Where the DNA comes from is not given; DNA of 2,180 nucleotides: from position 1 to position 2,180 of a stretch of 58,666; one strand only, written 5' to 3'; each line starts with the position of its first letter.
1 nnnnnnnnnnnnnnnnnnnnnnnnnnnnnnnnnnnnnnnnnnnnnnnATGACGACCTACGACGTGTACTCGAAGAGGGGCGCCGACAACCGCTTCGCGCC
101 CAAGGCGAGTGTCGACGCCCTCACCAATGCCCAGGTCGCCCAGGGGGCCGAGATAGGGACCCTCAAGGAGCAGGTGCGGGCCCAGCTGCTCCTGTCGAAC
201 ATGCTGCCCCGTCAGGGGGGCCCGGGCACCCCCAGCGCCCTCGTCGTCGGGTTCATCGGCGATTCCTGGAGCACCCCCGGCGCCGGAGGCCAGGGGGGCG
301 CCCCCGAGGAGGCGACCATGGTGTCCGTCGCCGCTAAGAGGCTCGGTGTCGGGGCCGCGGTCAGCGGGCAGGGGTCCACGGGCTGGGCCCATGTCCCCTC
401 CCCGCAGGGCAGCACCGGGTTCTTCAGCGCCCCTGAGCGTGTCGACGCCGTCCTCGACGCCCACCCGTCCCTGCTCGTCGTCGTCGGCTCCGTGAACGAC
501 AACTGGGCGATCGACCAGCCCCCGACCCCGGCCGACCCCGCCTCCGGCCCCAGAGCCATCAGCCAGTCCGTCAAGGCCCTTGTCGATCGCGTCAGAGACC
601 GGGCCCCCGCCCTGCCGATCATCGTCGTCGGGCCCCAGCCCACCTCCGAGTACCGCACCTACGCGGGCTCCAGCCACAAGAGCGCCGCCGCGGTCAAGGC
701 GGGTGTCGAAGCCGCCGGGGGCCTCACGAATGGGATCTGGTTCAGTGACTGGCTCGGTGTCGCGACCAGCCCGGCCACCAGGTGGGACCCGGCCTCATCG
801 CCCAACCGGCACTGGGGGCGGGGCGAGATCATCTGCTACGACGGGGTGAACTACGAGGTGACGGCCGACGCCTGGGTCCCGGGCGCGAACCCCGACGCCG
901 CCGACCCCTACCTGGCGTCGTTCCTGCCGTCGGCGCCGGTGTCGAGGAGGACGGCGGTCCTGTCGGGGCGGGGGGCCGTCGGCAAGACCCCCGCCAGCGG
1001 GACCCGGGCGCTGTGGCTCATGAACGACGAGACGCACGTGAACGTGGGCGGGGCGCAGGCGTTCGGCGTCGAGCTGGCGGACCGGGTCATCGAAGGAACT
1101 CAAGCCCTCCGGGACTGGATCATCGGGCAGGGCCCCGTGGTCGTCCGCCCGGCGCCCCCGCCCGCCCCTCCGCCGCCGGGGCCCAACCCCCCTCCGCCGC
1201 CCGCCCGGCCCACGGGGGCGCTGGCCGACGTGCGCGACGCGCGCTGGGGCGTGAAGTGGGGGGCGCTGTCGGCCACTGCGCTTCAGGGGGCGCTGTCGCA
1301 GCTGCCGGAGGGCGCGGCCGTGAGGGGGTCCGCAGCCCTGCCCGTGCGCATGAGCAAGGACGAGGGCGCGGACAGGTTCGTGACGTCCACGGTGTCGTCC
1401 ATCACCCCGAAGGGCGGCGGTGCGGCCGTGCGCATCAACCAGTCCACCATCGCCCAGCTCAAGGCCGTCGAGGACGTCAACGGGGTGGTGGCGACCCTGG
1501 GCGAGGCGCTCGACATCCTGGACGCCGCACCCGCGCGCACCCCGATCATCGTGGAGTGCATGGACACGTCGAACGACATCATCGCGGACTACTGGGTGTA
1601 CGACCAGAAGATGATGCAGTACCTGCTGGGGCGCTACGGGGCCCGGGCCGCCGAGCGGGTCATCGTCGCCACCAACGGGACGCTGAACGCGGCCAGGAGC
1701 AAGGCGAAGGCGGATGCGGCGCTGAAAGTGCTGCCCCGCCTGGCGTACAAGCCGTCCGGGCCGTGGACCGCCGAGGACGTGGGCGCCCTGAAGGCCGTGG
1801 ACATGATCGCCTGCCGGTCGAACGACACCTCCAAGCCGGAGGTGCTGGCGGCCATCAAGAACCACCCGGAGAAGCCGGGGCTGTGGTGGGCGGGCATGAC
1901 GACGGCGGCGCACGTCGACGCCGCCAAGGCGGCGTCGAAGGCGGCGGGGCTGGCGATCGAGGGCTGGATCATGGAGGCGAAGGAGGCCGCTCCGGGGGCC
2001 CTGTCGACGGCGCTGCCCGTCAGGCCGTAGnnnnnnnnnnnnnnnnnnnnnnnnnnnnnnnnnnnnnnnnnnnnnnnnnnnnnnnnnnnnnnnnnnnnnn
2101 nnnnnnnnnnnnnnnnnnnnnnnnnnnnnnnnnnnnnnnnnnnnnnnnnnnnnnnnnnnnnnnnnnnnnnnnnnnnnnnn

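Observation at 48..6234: Two enzymatic proteins (SGNH-esterase-like and GDPD) share an N-terminal tag and bracket the endolysin-holin pair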

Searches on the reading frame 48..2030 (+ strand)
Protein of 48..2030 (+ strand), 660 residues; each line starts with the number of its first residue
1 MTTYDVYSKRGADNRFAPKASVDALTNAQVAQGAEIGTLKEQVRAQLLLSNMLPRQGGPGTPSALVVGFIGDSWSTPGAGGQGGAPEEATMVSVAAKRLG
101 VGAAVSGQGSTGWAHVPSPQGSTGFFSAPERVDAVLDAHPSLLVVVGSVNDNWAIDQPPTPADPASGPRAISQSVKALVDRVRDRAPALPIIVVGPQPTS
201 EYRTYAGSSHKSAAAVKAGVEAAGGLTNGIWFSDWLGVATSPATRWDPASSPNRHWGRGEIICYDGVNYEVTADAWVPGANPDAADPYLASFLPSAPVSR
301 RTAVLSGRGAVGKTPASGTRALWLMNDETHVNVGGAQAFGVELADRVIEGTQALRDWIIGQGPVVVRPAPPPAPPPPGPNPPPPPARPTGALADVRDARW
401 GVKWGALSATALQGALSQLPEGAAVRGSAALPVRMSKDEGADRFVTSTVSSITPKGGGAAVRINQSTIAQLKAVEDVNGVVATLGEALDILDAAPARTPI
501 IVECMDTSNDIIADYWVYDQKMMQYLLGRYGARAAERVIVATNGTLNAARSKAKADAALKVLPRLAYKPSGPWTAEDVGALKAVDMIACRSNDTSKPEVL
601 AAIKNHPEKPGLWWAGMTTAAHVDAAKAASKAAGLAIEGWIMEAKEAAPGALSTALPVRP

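Call 3: search_protein_families(library=pfam, proteins=[window:48-2030:+], max_evalue=0.1)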
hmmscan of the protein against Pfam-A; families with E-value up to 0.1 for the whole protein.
window:48-2030:+ (660 aa): 1 family
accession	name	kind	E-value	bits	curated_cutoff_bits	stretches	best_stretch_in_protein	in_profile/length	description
PF13472.12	Lipase_GDSL_2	-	1.7e-09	38.8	32.9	1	69-249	1-163/178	GDSL-like Lipase/Acylhydrolase family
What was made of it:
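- Checked: It matches Pfam Lipase_GDSL_2 at aa 69-249, E 1.7e-9, 38.8 bits against a cut-off of 32.9 (call 3).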

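Call 4: search_protein_families(library=phrogs, proteins=[window:48-2030:+], max_evalue=0.01)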
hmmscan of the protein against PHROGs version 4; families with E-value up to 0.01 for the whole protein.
window:48-2030:+ (660 aa): 0 families

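Call 7: search_protein_families(library=ncbifam, proteins=[window:48-2030:+], max_evalue=0.01)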
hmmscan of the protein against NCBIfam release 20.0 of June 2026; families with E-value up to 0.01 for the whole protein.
window:48-2030:+ (660 aa): 0 families

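Call 15: search_dna_similar(query=window:48-2030:+, collection=phages, mode=protein, max_rows=30, max_evalue=0.001)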
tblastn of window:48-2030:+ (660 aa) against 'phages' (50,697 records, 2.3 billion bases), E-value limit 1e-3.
Records with a match: 2; places in all: 2; records where one place covers at least 80% of the query: 0.
Best place of each record, by identity: <60% 2.
By first word of the organism name: Dulem 1; Caudovirus 1.
By host as written in the record: Varecia variegata 1; Homo sapiens 1.
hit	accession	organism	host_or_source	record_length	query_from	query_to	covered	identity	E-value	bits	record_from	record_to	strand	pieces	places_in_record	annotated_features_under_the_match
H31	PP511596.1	Dulem virus 38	Varecia variegata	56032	7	358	53%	32.9%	1e-31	138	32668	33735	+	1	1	hypothetical protein (x3)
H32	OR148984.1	Caudovirus D_HF2_7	Homo sapiens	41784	52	361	47%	36.2%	5e-29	130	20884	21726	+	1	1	hypothetical protein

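Call 18: get_annotated_region(hit=H31, flank=8000)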
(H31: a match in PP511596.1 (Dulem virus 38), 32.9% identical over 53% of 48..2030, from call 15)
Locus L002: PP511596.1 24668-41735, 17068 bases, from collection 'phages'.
description: Dulem virus 38 isolate Duke_24SF_44, complete genome.
organism: Dulem virus 38 (NCBI taxid 3145756)
taxonomy: Viruses; Duplodnaviria; Heunggongvirae; Uroviricota; Caudoviricetes
host: Varecia variegata; source: saliva; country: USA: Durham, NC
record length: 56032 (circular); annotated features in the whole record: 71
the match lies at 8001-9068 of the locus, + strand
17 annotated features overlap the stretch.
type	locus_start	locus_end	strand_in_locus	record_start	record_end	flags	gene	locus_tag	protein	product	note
CDS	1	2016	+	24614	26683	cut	-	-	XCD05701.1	FN3 protein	-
CDS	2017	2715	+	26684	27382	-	-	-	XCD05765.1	tail collar protein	-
CDS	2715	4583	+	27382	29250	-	-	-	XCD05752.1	hypothetical protein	-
CDS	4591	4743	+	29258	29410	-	-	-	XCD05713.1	hypothetical protein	-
CDS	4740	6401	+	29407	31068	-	-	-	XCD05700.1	endolysin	-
CDS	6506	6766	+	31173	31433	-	-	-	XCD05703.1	holin protein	-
CDS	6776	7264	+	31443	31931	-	-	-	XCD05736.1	hypothetical protein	-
CDS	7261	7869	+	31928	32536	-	-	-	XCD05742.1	hypothetical protein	-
CDS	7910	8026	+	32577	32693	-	-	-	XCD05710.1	hypothetical protein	-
CDS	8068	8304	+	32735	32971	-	-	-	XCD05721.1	hypothetical protein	-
CDS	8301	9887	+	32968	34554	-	-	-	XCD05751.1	hypothetical protein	-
CDS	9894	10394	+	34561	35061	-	-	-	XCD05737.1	hypothetical protein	-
CDS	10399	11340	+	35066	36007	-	-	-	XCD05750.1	hypothetical protein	-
CDS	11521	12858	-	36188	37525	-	-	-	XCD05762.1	polymerase/primase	-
CDS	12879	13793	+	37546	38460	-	-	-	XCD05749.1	hypothetical protein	-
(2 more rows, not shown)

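Call 23: find_related_loci(query=window:48-2030:+, collection=viral_contigs, flank=10000)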
Query window:48-2030:+ (660 aa) in viral_contigs; peptide patterns used: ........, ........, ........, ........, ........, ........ (x = any residue, [..] = any of these).
17 stretches matched a pattern; 17 encode a relative of the query (tblastn E <= 1e-3); 17 distinct loci.
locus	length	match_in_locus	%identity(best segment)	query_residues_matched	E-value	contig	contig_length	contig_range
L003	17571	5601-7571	90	1-660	0e+0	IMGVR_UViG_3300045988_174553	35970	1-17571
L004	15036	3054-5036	94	1-660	0e+0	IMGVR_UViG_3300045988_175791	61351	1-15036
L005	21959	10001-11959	88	1-660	0e+0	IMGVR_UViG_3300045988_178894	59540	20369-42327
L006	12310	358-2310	86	1-660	0e+0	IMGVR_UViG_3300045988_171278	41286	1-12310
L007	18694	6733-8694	90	1-660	0e+0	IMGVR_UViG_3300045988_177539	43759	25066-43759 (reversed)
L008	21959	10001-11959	88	1-660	0e+0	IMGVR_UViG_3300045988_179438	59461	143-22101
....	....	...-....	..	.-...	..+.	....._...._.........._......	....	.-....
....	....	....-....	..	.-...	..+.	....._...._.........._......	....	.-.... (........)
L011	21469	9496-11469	88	1-660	0e+0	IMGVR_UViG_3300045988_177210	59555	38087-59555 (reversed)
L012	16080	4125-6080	86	1-660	0e+0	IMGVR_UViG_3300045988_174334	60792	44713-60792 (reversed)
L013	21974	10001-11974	93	1-660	0e+0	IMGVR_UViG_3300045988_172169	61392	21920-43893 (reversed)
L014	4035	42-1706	84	100-660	0e+0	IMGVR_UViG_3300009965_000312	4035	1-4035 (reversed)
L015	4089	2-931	91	339-660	0e+0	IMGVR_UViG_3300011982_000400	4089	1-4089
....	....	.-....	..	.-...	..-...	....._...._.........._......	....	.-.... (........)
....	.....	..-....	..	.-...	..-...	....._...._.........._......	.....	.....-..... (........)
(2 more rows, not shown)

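Call 38: get_annotated_region(hit=H32, flank=12000)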
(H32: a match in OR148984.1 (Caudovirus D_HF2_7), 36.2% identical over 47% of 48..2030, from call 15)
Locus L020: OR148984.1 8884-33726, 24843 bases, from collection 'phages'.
description: Caudovirus D_HF2_7, complete genome.
organism: Caudovirus D_HF2_7 (NCBI taxid 3071194)
taxonomy: Viruses; Duplodnaviria; Heunggongvirae; Uroviricota; Caudoviricetes
host: Homo sapiens; source: saliva (passive drool collection); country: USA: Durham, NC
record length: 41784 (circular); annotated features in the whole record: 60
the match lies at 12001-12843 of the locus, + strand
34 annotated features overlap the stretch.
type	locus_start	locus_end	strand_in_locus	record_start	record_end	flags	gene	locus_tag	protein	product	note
CDS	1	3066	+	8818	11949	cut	-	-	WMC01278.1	hypothetical protein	gp14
CDS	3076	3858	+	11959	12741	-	-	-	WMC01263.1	hypothetical protein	-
CDS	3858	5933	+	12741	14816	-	-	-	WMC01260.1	hypothetical protein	-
CDS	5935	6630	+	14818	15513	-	-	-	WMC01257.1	tail collar domain protein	-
CDS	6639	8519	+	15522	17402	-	-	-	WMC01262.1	hypothetical protein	-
CDS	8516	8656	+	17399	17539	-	-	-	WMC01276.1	hypothetical protein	-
CDS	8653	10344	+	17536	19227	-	-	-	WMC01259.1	lysozyme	-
CDS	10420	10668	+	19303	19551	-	-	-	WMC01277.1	holin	-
CDS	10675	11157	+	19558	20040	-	-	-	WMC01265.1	hypothetical protein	-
CDS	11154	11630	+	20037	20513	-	-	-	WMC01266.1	hypothetical protein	-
CDS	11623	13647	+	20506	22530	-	-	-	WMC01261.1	hypothetical protein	-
CDS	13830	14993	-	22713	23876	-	-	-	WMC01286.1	putative YonJ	prophage-derived uncharacterized protein YonJ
CDS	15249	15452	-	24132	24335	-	-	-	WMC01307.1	hypothetical protein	-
CDS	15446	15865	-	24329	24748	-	-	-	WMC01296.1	hypothetical protein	-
CDS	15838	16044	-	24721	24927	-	-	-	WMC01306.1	hypothetical protein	-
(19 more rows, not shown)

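Call 48: search_solved_structures(query=window:48-2027:+, max_evalue=1, show_alignments=2)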
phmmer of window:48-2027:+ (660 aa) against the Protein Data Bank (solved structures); distinct sequences matched with E-value up to 1: 1.
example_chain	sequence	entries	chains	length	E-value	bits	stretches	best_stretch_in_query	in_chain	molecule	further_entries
5z51_A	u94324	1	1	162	0.34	12.4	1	198-243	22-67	DNA primase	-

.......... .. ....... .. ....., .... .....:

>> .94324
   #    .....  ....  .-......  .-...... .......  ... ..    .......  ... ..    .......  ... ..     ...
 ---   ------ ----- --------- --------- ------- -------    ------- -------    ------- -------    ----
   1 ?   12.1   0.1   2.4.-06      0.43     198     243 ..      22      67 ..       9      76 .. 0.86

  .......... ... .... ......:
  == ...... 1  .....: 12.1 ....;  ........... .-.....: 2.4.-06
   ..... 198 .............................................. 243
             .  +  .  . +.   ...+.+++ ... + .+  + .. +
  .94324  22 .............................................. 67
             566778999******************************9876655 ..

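Call 52: predict_structure(protein=window:48-2030:+)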
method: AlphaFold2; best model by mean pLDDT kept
length: 660 residues; sequences in the alignment: 1
mean_pLDDT: 36.4   pTM: 0.29
mean pLDDT of the five models: 36.4, 31.9, 31.7, 30.1, 29.1
residues with pLDDT >= 90: 0; 70-90: 0; 50-70: 52; < 50: 608
segments of 3 or more residues with pLDDT < 50: 1-129, 147-172, 193-373, 384-416, 418-461, 463-482, 491-641, 649-660
pLDDT, mean of each block of 10 residues (from residue 1): 24 33 38 38 35 34 38 27 29 31 26 27 35 52 47 32 37 55 58 42 32 41 38 28 26 26 26 25 27 25 23 24 26 27 35 39 30 48 39 28 36 46 36 35 34 40 48 44 52 45 43 38 46 42 38 43 38 43 30 35 36 34 37 42 50 39
secondary structure, 60 per line:
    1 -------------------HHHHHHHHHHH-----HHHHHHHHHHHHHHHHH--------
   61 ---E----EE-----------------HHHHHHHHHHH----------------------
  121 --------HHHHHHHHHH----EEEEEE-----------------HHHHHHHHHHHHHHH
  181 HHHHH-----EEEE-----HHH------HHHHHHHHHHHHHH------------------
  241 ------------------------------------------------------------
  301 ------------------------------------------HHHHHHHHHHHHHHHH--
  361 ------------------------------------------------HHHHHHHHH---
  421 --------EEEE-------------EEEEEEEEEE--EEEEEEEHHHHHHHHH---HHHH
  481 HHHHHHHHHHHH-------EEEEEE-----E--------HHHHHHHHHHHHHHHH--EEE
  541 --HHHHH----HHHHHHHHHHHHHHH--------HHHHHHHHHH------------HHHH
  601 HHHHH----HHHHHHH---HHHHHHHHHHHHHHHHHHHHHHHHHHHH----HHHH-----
elements in order (helices of 4 or more, strands of 3 or more residues): H20-30 H36-52 H88-98 H129-138 E143-148 H166-185 E191-194 H209-222 H343-358 H409-417 E429-432 E446-455 E458-464 H465-473 H477-492 E500-505 H520-535 E538-540 H543-547 H552-566 H575-584 H597-605 H610-616 H620-647 H652-655
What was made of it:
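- Tried and rejected: A was folded without an alignment (pLDDT 36; call 52).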

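Call 79: search_protein_families(library=phrogs, proteins=[L020:11154-11630:+, L002:10399-11340:+], max_evalue=0.01)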
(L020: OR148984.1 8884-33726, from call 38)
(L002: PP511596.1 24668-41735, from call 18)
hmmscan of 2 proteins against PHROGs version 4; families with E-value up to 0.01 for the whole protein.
L020:11154-11630:+ (158 aa): 0 families

L002:10399-11340:+ (313 aa): 0 families

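Call 80: search_protein_families(library=pfam, proteins=[L020:11154-11630:+, L002:10399-11340:+], max_evalue=0.01)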
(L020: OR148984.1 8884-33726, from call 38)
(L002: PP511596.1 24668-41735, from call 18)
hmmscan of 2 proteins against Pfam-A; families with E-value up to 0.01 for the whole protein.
L020:11154-11630:+ (158 aa): 0 families

L002:10399-11340:+ (313 aa): 0 families
